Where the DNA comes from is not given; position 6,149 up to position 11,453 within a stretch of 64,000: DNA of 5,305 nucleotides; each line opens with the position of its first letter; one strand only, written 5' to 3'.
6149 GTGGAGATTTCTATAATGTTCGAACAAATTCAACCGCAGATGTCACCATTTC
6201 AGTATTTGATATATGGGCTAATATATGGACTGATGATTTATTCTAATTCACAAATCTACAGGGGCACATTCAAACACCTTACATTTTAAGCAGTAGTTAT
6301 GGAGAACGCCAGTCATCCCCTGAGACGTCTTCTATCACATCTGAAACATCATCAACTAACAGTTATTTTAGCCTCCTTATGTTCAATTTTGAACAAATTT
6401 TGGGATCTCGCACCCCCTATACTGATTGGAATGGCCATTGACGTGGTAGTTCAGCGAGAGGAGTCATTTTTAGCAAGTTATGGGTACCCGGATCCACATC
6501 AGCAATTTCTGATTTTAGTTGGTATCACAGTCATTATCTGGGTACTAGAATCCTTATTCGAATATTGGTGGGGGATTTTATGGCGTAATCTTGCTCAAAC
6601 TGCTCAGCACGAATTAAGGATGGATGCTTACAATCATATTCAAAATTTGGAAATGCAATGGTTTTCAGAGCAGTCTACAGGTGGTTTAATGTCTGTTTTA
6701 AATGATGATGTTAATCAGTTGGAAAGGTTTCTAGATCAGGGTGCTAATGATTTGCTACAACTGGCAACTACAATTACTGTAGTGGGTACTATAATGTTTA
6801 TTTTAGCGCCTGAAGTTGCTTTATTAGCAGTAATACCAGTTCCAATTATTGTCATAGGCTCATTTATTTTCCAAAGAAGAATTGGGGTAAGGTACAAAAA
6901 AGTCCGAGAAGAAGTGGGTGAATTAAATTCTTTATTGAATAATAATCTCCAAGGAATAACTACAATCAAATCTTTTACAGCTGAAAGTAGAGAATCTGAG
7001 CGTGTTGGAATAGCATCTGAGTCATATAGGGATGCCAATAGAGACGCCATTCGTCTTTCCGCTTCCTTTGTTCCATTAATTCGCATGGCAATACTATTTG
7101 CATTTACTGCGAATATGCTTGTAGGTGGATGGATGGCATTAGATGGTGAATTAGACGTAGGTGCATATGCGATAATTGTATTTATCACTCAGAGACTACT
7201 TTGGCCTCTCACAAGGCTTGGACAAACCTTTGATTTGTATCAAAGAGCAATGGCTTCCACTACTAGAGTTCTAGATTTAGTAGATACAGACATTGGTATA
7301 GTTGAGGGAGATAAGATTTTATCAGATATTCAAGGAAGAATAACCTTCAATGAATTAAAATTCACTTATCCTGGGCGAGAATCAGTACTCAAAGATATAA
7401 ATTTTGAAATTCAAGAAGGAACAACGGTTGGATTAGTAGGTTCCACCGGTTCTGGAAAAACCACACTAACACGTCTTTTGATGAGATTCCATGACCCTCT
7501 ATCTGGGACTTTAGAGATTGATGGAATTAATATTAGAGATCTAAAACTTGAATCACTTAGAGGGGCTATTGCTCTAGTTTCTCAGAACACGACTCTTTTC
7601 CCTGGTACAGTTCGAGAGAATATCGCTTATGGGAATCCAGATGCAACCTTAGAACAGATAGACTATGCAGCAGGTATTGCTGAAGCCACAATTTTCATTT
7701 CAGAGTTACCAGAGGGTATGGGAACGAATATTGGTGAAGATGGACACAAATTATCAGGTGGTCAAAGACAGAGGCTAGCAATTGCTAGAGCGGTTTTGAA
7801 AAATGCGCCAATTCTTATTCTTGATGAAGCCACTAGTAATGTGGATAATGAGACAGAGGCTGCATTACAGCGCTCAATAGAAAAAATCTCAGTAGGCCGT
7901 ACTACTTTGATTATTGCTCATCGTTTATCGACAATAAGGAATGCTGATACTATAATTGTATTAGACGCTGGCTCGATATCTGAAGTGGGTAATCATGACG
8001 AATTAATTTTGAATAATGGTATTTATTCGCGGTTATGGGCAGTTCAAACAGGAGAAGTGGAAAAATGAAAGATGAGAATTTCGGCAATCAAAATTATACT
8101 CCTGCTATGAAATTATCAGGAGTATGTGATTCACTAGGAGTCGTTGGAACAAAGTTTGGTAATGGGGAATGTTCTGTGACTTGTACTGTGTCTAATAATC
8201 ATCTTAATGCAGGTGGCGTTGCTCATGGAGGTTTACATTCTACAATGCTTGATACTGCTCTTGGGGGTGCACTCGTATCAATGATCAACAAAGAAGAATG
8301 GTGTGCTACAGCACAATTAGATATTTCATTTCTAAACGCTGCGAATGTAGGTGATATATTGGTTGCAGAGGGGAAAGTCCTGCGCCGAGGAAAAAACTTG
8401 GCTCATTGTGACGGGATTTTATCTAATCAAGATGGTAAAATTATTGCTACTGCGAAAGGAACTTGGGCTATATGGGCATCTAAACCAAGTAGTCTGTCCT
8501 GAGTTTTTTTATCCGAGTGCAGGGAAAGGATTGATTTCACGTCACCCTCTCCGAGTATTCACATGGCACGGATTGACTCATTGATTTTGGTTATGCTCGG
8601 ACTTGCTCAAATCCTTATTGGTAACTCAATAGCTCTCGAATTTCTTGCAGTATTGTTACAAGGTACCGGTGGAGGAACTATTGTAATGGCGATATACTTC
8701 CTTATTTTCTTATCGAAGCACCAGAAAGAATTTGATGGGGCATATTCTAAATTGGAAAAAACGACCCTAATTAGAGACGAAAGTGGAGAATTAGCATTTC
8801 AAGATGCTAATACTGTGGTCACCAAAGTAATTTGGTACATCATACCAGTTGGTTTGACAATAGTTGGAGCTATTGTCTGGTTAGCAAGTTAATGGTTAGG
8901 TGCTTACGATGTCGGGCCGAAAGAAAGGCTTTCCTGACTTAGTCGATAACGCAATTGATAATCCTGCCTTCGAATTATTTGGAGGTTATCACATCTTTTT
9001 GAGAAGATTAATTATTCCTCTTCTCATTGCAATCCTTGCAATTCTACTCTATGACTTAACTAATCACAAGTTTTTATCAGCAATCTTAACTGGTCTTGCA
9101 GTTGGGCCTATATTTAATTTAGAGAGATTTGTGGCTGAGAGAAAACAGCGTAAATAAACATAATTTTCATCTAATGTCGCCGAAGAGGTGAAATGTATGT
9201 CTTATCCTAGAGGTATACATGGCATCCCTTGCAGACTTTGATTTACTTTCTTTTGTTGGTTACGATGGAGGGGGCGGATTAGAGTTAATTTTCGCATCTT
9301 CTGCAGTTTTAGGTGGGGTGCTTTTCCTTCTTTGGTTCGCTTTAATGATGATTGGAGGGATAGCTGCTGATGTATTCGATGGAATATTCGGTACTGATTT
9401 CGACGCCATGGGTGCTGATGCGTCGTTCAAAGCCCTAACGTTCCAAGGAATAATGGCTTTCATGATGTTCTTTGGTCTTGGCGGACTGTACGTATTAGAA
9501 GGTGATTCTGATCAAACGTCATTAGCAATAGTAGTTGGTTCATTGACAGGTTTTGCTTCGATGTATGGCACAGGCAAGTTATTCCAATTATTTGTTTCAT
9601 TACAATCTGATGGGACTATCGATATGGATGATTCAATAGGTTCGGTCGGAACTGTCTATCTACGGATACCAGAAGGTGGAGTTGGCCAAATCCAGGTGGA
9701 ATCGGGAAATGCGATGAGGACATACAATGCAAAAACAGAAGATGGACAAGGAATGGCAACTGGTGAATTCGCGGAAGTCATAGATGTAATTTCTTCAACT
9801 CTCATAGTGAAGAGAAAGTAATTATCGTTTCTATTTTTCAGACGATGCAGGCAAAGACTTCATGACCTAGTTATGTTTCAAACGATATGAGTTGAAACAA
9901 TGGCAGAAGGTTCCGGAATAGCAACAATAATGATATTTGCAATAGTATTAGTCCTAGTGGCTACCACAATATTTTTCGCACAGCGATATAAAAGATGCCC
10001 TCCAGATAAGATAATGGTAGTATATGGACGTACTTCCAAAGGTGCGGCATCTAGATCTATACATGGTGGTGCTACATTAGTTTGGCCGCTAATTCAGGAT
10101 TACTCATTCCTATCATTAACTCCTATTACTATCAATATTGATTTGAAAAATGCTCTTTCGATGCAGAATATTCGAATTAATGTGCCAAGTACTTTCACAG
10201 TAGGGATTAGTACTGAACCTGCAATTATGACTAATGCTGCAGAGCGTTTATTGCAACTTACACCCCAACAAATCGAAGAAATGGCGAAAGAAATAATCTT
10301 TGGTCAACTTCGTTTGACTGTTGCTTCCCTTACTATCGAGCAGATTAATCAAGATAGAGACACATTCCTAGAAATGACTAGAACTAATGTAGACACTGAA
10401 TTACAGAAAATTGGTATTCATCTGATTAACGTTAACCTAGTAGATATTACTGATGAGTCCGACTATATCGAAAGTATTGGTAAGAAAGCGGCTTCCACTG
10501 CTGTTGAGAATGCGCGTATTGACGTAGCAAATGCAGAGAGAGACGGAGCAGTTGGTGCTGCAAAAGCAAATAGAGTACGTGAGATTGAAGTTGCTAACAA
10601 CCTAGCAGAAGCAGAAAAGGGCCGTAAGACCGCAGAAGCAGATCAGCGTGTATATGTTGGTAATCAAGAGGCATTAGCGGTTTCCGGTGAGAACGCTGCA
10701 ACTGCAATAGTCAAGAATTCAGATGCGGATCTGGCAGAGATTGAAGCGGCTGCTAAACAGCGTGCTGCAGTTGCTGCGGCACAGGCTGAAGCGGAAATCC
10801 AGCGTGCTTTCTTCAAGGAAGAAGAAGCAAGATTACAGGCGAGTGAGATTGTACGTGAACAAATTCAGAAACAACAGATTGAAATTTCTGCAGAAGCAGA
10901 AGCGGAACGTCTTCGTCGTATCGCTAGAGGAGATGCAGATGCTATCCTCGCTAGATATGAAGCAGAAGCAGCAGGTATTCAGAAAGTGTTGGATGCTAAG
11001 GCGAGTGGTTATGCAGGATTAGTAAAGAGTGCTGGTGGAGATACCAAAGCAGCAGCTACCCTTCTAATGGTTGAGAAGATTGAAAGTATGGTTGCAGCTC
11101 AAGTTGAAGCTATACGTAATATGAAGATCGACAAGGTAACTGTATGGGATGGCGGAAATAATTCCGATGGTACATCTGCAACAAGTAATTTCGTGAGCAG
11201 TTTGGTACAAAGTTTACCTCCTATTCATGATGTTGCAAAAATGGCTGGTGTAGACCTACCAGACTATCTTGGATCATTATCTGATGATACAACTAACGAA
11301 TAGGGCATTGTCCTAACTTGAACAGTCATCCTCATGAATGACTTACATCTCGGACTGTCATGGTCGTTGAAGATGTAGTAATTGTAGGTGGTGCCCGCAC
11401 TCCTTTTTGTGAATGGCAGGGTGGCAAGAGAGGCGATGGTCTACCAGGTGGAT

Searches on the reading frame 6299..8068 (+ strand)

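Call 26: search_protein_families(library=pfam, proteins=[window:6299-8068:+], max_evalue=0.00001)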
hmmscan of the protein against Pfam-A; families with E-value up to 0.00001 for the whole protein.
window:6299-8068:+ (589 aa): 3 families
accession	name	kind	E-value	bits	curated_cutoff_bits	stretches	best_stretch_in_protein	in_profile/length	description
PF00664.28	ABC_membrane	-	1e-44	153.8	28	1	22-301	1-271/274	ABC transporter transmembrane region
PF00005.33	ABC_tran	-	7.6e-34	117.7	25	1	364-513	1-137/137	ABC transporter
PF02463.25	SMC_N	-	2.4e-06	27.6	40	0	484-554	136-210/220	RecF/RecN/SMC N terminal domain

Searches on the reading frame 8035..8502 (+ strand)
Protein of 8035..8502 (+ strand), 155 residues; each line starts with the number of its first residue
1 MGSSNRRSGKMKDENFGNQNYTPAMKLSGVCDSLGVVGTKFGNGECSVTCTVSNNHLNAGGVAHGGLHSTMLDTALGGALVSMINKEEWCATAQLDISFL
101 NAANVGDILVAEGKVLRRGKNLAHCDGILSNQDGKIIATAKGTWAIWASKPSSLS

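Call 26: search_protein_families(library=pfam, proteins=[window:8035-8502:+], max_evalue=0.00001)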
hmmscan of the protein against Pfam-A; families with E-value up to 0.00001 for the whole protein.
window:8035-8502:+ (155 aa): 1 family
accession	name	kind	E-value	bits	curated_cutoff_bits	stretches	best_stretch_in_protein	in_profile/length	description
PF03061.28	4HBT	-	8.7e-12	45.6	20.6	1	60-136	1-77/79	Thioesterase superfamily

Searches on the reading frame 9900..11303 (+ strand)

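Call 26: search_protein_families(library=pfam, proteins=[window:9900-11303:+], max_evalue=0.00001)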
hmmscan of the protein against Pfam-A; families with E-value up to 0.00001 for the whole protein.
window:9900-11303:+ (467 aa): 2 families
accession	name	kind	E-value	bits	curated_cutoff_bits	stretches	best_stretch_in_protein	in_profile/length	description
PF01145.31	Band_7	-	1.2e-26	94.2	23.6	1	34-213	4-175/176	SPFH domain / Band 7 family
PF15975.10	Flot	-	5.2e-07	30.2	27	1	334-450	1-123/124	Flotillin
